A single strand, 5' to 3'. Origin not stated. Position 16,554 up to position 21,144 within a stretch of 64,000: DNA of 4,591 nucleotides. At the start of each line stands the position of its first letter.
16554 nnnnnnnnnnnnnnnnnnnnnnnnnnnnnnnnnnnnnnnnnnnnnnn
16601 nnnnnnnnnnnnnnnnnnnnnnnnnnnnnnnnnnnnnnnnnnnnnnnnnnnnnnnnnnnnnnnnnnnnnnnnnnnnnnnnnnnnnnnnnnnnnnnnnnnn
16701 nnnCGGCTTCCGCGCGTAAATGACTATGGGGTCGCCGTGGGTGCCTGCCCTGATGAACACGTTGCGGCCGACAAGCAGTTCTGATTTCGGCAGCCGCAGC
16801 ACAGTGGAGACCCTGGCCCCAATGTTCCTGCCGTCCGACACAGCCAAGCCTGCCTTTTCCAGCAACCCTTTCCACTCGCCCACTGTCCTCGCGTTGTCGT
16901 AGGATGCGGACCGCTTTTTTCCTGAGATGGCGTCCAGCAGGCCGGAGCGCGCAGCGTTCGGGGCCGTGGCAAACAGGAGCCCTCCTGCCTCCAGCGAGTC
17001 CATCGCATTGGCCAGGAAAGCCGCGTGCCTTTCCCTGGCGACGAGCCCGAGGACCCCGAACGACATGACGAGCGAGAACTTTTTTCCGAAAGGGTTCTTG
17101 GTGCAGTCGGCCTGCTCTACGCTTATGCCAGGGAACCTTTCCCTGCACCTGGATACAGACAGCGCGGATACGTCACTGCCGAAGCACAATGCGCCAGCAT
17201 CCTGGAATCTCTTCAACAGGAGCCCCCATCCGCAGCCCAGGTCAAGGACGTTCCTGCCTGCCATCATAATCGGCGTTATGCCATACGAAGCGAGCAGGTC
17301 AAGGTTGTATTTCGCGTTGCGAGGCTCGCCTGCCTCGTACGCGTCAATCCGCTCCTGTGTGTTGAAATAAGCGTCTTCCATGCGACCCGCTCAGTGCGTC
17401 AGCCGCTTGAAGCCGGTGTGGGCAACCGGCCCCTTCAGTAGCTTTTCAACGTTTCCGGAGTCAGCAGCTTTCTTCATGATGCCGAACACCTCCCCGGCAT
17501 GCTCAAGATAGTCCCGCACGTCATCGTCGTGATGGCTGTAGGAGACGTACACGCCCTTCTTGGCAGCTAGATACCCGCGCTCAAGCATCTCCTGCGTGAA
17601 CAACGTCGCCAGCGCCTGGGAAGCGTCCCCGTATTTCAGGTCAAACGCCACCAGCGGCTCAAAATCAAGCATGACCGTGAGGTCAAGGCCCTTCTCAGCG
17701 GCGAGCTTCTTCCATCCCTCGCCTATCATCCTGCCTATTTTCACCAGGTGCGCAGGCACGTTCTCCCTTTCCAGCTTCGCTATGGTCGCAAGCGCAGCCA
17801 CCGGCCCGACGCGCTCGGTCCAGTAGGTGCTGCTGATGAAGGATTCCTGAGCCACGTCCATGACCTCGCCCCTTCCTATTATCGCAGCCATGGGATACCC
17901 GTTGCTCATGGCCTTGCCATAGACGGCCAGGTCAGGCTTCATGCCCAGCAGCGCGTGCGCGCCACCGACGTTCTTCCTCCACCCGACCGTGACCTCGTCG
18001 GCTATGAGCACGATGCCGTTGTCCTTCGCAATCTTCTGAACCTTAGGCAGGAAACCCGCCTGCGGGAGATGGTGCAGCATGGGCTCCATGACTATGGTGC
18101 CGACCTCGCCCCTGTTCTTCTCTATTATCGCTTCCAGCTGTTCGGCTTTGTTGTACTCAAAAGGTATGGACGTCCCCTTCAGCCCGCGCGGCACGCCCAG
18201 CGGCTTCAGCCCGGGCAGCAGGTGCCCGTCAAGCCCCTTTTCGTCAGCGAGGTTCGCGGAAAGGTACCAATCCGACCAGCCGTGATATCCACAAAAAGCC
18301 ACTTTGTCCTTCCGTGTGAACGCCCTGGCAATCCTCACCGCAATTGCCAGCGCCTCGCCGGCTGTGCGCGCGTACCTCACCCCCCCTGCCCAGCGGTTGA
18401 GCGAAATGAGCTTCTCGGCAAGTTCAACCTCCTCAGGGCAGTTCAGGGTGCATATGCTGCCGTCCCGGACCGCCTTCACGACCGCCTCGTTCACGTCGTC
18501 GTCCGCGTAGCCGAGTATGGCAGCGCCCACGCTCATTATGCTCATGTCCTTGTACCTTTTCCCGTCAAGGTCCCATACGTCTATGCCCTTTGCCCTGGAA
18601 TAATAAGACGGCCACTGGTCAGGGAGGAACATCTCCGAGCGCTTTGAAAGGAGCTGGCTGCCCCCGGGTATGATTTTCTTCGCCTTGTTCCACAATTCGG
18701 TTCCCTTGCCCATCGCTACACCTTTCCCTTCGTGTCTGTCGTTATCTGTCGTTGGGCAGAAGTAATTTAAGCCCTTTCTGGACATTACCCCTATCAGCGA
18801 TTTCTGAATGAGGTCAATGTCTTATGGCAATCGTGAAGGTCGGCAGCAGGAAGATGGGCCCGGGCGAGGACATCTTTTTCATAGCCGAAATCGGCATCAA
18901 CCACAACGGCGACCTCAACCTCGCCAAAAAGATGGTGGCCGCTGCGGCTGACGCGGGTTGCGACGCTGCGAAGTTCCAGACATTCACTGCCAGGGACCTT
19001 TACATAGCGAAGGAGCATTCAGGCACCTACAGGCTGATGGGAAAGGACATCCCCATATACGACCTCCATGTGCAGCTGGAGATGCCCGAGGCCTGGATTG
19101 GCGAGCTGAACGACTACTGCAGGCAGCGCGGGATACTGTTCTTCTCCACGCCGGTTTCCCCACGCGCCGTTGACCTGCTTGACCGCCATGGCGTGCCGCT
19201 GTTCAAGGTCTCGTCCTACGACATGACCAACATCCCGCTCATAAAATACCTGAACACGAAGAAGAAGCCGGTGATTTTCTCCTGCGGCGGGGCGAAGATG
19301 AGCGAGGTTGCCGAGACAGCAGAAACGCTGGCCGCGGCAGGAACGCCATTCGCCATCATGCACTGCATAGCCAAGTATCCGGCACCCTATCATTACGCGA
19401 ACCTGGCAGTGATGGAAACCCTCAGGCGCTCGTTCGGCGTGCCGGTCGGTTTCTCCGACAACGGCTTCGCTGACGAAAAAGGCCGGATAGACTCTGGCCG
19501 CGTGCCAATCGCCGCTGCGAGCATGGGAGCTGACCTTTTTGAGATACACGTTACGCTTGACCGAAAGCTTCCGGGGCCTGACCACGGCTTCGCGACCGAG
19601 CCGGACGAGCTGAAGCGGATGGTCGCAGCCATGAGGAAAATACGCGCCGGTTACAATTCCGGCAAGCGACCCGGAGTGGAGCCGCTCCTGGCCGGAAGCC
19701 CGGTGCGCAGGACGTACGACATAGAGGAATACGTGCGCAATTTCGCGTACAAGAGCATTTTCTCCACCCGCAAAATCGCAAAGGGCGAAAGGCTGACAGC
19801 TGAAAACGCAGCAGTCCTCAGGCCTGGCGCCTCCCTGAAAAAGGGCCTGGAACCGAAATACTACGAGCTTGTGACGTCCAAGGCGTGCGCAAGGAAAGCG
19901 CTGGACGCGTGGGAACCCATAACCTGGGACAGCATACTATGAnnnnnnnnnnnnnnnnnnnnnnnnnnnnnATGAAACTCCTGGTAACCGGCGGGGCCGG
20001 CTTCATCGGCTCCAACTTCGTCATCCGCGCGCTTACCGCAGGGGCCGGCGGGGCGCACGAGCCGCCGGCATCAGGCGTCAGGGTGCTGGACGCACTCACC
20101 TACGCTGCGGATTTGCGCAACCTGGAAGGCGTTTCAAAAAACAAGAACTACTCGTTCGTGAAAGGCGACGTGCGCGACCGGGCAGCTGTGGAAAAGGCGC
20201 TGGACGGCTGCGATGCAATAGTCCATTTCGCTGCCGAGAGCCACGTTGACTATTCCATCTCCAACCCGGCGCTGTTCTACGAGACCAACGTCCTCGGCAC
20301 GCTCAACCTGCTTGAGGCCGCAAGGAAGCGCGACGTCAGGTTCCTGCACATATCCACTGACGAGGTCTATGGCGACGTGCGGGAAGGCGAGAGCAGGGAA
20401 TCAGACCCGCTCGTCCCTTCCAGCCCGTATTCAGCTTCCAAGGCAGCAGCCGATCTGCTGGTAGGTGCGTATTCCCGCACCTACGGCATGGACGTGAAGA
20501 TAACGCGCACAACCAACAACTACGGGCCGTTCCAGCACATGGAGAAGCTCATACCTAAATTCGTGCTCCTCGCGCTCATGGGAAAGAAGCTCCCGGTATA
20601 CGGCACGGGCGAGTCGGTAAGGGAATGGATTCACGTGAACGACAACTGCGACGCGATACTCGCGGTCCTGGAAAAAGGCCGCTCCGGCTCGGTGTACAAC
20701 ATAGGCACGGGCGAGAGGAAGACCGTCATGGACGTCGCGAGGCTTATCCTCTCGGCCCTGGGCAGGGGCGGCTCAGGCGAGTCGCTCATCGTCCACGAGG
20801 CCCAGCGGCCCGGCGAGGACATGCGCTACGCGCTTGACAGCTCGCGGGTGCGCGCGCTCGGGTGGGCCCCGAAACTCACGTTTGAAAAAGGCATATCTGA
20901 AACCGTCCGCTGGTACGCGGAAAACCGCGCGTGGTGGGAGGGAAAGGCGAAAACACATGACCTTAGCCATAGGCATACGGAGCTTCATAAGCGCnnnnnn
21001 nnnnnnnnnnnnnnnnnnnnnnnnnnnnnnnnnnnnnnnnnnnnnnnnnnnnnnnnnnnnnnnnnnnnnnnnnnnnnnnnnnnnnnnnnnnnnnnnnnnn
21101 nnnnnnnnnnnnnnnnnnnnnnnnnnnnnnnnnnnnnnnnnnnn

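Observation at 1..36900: About 36-kb archaeal cell-surface glycan island combining Dol-P-type membrane glycosylation machinery with at least four nucleotide-sugar pathways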

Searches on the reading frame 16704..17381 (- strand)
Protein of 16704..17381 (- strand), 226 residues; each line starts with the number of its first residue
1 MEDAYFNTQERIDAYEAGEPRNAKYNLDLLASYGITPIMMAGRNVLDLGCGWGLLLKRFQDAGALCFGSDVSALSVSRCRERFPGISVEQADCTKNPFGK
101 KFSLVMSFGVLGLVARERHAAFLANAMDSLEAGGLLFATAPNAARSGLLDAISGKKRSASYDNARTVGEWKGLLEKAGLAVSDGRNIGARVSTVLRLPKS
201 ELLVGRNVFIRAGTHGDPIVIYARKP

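Call 6: search_protein_families(library=pfam, proteins=[window:16704-17381:-], max_evalue=0.001)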
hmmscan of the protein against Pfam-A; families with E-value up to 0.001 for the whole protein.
window:16704-17381:- (226 aa): 9 families
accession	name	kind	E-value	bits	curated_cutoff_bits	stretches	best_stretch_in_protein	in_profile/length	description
PF13649.12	Methyltransf_25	-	9.5e-14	52.3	27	1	45-134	1-97/97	Methyltransferase domain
PF08241.18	Methyltransf_11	-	1.7e-10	41.8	21.2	1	46-137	1-94/95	Methyltransferase domain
PF13489.12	Methyltransf_23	-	1e-08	35.5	27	1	41-180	22-160/164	Methyltransferase domain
PF02353.26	CMAS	-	5.7e-08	32.8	27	1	40-138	61-164/273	Mycolic acid cyclopropane synthetase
PF08242.18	Methyltransf_12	-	7e-08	33.6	30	1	46-136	1-98/98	Methyltransferase domain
PF03291.22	mRNA_G-N7_MeTrfase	-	2e-07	30.8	26.6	1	44-144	64-186/315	mRNA (guanine-N(7))-methyltransferase domain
PF13847.12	Methyltransf_31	-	6.4e-07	29.6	27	1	42-178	4-145/145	Methyltransferase domain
PF07021.18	MetW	-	0.00015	21.9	21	1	36-95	8-66/193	Methionine biosynthesis protein MetW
PF05175.20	MTS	-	0.00068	19.7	23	0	41-137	31-137/170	Methyltransferase small domain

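Call 38: search_protein_families(library=ncbifam, proteins=[window:16704-17381:-], max_evalue=0.01)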
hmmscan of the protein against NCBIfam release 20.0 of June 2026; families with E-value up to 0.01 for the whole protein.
window:16704-17381:- (226 aa): 15 families
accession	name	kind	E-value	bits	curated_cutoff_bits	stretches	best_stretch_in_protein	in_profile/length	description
NF045667.1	MTase_DVU1556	equivalog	4.1e-09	36.2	155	1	41-181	22-162/213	DVU_1556 family methyltransferase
TIGR02021.1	BchM-ChlM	equivalog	2.3e-07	30.5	158.9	1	39-152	52-168/218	magnesium protoporphyrin IX methyltransferase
NF008686.0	PRK11705.1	equivalog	4.2e-07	29.4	400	1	41-137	167-264/383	cyclopropane fatty acyl phospholipid synthase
NF043040.1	corrin_prot_MT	hypoth_equivalog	2.6e-06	27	180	1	40-138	40-147/216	corrinoid protein-associated methyltransferase CpaM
NF041820.1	daptide_MTase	equivalog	1.8e-05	24.4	175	1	42-145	37-149/243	daptide-type RiPP biosynthesis methyltransferase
NF002463.0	PRK01683.1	equivalog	2.4e-05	24.1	297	1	28-142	22-132/258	trans-aconitate 2-methyltransferase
TIGR01983.1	UbiG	equivalog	4.6e-05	22.8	102.95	1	39-151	47-164/228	bifunctional 2-polyprenyl-6-hydroxyphenol methylase/3-demethylubiquinol 3-O-methyltransferase UbiG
NF000468.1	Erm37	exception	0.00014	21.9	350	1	40-105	31-97/179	23S rRNA (adenine(2058)-N(6))-methyltransferase Erm(37)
TIGR02081.1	metW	equivalog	0.00016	21.3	189.5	1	35-95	7-66/194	methionine biosynthesis protein MetW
NF010703.0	PRK14103.1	equivalog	0.00021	20.8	320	1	26-142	18-128/256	trans-aconitate 2-methyltransferase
NF001241.0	PRK00216.1-2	equivalog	0.00023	20.9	327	1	40-111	50-123/231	demethylmenaquinone methyltransferase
TIGR02072.1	BioC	equivalog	0.0003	20.7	184.95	1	43-139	36-133/244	malonyl-ACP O-methyltransferase BioC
NF047649.1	MTase_UXPK_star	exception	0.00072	18.7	460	1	39-137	75-180/283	methyltransferase/UXPK-star double selenoprotein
TIGR00537.1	hemK_rel_arch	hypoth_equivalog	0.0016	18.1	87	1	42-106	20-87/179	HemK2/MTQ2 family protein methyltransferase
NF040703.1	cyclopro_CfaB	exception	0.0017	17.2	650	1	40-137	158-262/393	C17 cyclopropane fatty acid synthase CfaB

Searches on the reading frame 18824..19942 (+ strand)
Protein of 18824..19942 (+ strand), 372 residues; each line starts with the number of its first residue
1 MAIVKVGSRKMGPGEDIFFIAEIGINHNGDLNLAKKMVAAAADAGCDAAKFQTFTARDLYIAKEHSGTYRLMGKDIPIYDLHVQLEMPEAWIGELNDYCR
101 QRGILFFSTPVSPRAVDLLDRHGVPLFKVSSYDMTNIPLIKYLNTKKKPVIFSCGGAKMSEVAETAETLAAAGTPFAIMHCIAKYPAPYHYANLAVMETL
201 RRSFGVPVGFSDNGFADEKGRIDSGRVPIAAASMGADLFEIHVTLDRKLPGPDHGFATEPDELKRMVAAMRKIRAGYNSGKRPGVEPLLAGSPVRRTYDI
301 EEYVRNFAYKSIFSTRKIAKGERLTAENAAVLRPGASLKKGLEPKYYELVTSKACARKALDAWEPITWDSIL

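Call 6: search_protein_families(library=pfam, proteins=[window:18824-19939:+], max_evalue=0.001)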
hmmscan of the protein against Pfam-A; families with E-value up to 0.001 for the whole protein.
window:18824-19939:+ (372 aa): 2 families
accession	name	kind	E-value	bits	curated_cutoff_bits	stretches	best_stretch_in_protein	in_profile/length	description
PF03102.20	NeuB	-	1.1e-69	235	22.1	1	37-279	1-238/241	NeuB family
PF08666.17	SAF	-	4.9e-06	27.4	21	1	311-370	3-61/63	SAF domain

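Call 10: search_protein_families(library=ncbifam, proteins=[window:18824-19939:+], max_evalue=0.001)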
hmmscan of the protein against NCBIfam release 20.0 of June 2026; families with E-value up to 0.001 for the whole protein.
window:18824-19939:+ (372 aa): 3 families
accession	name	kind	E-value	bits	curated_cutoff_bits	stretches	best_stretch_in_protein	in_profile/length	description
TIGR03569.1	NeuB_NnaB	equivalog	2.2e-83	280.1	399.65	1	18-357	2-321/329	N-acetylneuraminate synthase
TIGR03586.1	PseI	equivalog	2.8e-69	233.8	340.25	1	17-356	2-318/327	pseudaminic acid synthase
TIGR01361.1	DAHP_synth_Bsub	equivalog_domain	0.001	18.5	267.75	0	110-271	96-258/260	3-deoxy-7-phosphoheptulonate synthase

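Call 12: find_encoding_contigs(protein=window:18824-19942:+, flank=10000, max_places=6)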
Protein window:18824-19942:+ (372 aa): 2 contigs read that carry it; 2 places shown.
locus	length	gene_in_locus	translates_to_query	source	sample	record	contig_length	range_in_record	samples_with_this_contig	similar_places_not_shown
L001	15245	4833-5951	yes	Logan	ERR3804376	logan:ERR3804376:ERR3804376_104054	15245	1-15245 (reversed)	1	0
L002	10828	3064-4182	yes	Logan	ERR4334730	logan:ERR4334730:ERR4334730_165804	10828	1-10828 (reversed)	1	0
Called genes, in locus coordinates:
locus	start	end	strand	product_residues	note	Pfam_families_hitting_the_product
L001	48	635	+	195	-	PF13302:Acetyltransf_3, PF13420:Acetyltransf_4, PF00583:Acetyltransf_1, PF13523:Acetyltransf_8 (faint)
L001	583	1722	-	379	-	-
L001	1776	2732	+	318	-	PF01522:Polysacc_deac_1 (weak)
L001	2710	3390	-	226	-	PF02353:CMAS, PF13489:Methyltransf_23, PF03291:mRNA_G-N7_MeTrfase (faint), PF13847:Methyltransf_31 (weak), PF08241:Methyltransf_11, PF08242:Methyltransf_12, PF13649:Methyltransf_25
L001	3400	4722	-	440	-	PF00202:Aminotran_3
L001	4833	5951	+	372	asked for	PF03102:NeuB, PF08666:SAF (weak)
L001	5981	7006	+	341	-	PF01073:3Beta_HSD, PF01370:Epimerase, PF02719:Polysacc_synt_2, PF04321:RmlD_sub_bind, PF07993:NAD_binding_4, PF13460:NAD_binding_10, PF16363:GDP_Man_Dehyd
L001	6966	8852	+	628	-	PF00483:NTP_transferase, PF12804:NTP_transf_3 (weak), PF25084:LbH_EIF2B (faint), PF00132:Hexapep (weak), PF25087:GMPPB_C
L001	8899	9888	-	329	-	-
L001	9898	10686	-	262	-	PF00106:adh_short, PF01370:Epimerase, PF08659:KR, PF13561:adh_short_C2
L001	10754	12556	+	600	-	PF00534:Glycos_transf_1 (weak), PF13302:Acetyltransf_3 (faint), PF00583:Acetyltransf_1, PF13673:Acetyltransf_10 (weak), PF13508:Acetyltransf_7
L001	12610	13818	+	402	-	PF01041:DegT_DnrJ_EryC1, PF00155:Aminotran_1_2 (weak)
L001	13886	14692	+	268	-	PF02348:CTP_transf_3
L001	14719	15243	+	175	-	?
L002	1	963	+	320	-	?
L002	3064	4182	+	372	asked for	PF03102:NeuB, PF08666:SAF (weak)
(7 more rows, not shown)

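Call 14: find_related_loci(query=window:18824-19939:+, collection=genome_contigs, flank=10000)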
Query window:18824-19939:+ (372 aa) in genome_contigs; peptide patterns used: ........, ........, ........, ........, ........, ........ (x = any residue, [..] = any of these).
73 stretches matched a pattern; 2 encode a relative of the query (tblastn E <= 1e-3); 2 distinct loci.
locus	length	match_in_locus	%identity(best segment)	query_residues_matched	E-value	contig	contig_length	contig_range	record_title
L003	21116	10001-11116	76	1-372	0e+0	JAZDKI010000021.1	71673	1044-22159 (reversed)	MAG: Candidatus Micrarchaeota archaeon isolate MEGAHIT-group-0.526 k141_11071603, whole genome shotgun sequence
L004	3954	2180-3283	66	4-372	4e-165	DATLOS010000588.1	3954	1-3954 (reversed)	MAG TPA_asm: Elusimicrobiota bacterium isolate SMAG_U13832 k141_5042422, whole genome shotgun sequence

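Call 22: search_solved_structures(query=window:18824-19939:+, max_evalue=1e-10)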
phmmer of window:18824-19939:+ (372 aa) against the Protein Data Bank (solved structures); distinct sequences matched with E-value up to 1e-10: 8.
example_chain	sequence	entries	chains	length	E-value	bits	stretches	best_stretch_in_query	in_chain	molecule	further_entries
1vli_A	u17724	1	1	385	1.5e-86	294.2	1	1-372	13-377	Spore coat polysaccharide biosynthesis protein spsE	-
1xuu_A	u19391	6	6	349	3.7e-40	141.6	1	5-336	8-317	polysialic acid capsule biosynthesis protein SiaC | N-acetylneuraminate synthase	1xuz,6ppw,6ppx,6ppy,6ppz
4ipj_A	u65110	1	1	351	9.7e-40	140.2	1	5-336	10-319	Polysialic acid capsule biosynthesis protein SiaC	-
4ipi_A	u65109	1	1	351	2.5e-39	138.9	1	5-336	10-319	Polysialic acid capsule biosynthesis protein SiaC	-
6ncs_A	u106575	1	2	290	6.8e-39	137.4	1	5-281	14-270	N-acetylneuraminic acid (Sialic acid) synthetase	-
2wqp_A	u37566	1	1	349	8.8e-39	137.1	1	5-336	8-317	POLYSIALIC ACID CAPSULE BIOSYNTHESIS PROTEIN SIAC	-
8h2c_A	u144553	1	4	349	1.7e-36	129.6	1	14-355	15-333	Pseudaminic acid synthase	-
3g8r_A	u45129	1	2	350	5.1e-26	95.1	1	19-335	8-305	Probable spore coat polysaccharide biosynthesis protein E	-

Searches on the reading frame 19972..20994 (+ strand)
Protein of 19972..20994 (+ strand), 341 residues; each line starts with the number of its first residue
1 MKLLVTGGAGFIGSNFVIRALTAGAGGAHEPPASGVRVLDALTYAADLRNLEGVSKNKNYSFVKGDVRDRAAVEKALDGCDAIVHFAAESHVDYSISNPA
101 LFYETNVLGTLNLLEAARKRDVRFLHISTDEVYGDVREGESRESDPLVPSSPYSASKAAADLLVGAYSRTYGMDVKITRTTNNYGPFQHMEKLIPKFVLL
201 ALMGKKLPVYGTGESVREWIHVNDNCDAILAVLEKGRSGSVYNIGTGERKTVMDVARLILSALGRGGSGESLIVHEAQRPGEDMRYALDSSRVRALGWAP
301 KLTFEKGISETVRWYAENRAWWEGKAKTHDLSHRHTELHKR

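Call 6: search_protein_families(library=pfam, proteins=[window:19972-20994:+], max_evalue=0.001)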
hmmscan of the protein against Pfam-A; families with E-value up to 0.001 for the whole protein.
window:19972-20994:+ (341 aa): 7 families
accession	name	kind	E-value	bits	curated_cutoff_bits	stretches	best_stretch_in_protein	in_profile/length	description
PF16363.11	GDP_Man_Dehyd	-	7.9e-75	252.8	27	1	4-311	1-332/332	GDP-mannose 4,6 dehydratase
PF01370.27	Epimerase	-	1.3e-66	224.9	20.9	1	4-245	2-240/240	NAD dependent epimerase/dehydratase family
PF01073.25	3Beta_HSD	-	3e-22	79.4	22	1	4-228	1-224/280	3-beta hydroxysteroid dehydrogenase/isomerase family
PF02719.21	Polysacc_synt_2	-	5.4e-21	75.5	20.2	1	3-285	1-270/293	Polysaccharide biosynthesis protein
PF04321.23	RmlD_sub_bind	-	2.5e-19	69.9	27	1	1-310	1-280/287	RmlD substrate binding domain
PF07993.18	NAD_binding_4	-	3.7e-12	46.4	20.1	1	5-185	1-209/258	Male sterility protein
PF13460.12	NAD_binding_10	-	2.5e-09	37.7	27.2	1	49-163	27-130/184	NAD(P)H-binding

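Call 10: search_protein_families(library=ncbifam, proteins=[window:19972-20994:+], max_evalue=0.001)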
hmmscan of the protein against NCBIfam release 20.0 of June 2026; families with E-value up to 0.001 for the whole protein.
window:19972-20994:+ (341 aa): 28 families (the best 25 are shown)
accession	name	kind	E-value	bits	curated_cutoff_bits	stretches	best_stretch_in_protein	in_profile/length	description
TIGR01181.1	dTDP_gluc_dehyt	equivalog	7.7e-127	422.8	365.1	1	2-323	1-319/321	dTDP-glucose 4,6-dehydratase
NF007582.0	PRK10217.1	equivalog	4.7e-86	289.1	698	1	2-323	3-339/355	dTDP-glucose 4,6-dehydratase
NF007490.0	PRK10084.1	subfamily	8.1e-85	284.9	649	1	1-323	1-342/361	dTDP-glucose 4,6-dehydratase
TIGR04180.1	EDH_00030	hypoth_equivalog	6.3e-46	156.8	475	1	4-300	2-294/297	NAD-dependent 4,6-dehydratase LegB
TIGR01179.1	galE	equivalog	2.2e-40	138.5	262.3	1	2-318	1-328/332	UDP-glucose 4-epimerase GalE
TIGR02622.1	CDP_4_6_dhtase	equivalog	6.8e-34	117.5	278.45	1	2-318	6-333/352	CDP-glucose 4,6-dehydratase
NF007956.0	PRK10675.1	subfamily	5.2e-28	98.1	394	2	1-161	1-157/338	UDP-glucose 4-epimerase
TIGR02197.1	heptose_epim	equivalog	6.2e-27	94.6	274.6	1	3-317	1-315/316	ADP-glyceromanno-heptose 6-epimerase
NF047922.1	GDPFucSynFcl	equivalog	1.1e-25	90.8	500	1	95-319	70-305/308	GDP-L-fucose synthase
TIGR03466.1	HpnA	hypoth_equivalog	8.1e-25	87.4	367.65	1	1-246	1-230/327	hopanoid-associated sugar epimerase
NF011728.1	PRK15181.1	equivalog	4.5e-20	71.9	760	1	3-318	18-340/348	Vi polysaccharide biosynthesis UDP-N-acetylglucosaminuronic acid C-4 epimerase TviC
NF052578.1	StrlDmthSdmBMthl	equivalog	6.4e-20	72.2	600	1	1-256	1-238/328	sterol demethylase protein SdmB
TIGR01472.1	gmd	equivalog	1.2e-18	67.4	415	1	57-258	53-263/342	GDP-mannose 4,6-dehydratase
NF043036.1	ErythonDh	equivalog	1.5e-18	67.1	325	1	1-178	1-174/321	D-erythronate dehydrogenase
NF042422.1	oxyalk_red_OleD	equivalog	3.5e-18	66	580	1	1-277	1-264/329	2-alkyl-3-oxoalkanoate reductase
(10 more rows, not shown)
